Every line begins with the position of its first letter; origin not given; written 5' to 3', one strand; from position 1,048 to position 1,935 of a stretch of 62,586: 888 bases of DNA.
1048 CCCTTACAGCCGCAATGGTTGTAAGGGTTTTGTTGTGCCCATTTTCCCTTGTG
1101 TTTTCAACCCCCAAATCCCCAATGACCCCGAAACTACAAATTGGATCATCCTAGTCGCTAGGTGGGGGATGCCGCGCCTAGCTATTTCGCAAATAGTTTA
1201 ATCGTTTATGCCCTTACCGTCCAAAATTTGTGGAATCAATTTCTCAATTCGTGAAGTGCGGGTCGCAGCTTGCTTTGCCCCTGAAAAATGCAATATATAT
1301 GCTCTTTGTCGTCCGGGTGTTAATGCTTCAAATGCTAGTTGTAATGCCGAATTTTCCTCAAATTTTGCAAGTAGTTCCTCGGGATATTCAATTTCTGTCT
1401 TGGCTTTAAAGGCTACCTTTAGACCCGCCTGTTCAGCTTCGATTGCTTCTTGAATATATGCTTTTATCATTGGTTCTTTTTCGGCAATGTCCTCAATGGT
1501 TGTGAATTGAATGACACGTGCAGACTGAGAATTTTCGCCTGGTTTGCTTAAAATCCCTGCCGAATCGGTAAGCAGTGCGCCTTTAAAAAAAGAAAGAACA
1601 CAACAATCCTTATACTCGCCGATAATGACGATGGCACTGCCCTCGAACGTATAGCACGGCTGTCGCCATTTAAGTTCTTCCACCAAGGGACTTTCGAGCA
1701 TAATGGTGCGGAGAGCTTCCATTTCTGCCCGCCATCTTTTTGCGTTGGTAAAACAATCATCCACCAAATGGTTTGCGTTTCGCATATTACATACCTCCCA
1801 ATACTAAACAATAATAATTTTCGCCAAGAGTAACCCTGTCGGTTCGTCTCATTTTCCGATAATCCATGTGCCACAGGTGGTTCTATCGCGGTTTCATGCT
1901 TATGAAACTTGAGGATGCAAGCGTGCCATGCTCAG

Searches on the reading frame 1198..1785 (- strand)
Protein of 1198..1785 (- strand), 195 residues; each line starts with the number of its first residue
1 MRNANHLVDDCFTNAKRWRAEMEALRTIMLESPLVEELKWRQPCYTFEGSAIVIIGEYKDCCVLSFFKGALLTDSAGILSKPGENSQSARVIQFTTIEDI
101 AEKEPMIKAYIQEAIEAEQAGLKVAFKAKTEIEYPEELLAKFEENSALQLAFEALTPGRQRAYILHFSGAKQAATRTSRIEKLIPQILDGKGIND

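Call 3: search_protein_families(library=pfam, proteins=[window:1198-1785:-], max_evalue=0.01)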
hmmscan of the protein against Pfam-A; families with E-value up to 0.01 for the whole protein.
window:1198-1785:- (195 aa): 2 families
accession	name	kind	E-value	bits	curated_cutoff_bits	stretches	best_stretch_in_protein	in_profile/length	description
PF08818.16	DUF1801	-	1.5e-19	70.6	27.2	1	18-115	1-85/85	Domain of unknown function (DU1801)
PF13376.11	OmdA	-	4.5e-19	68.6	25.6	1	131-190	1-60/60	Bacteriocin-protection, YdeI or OmpD-Associated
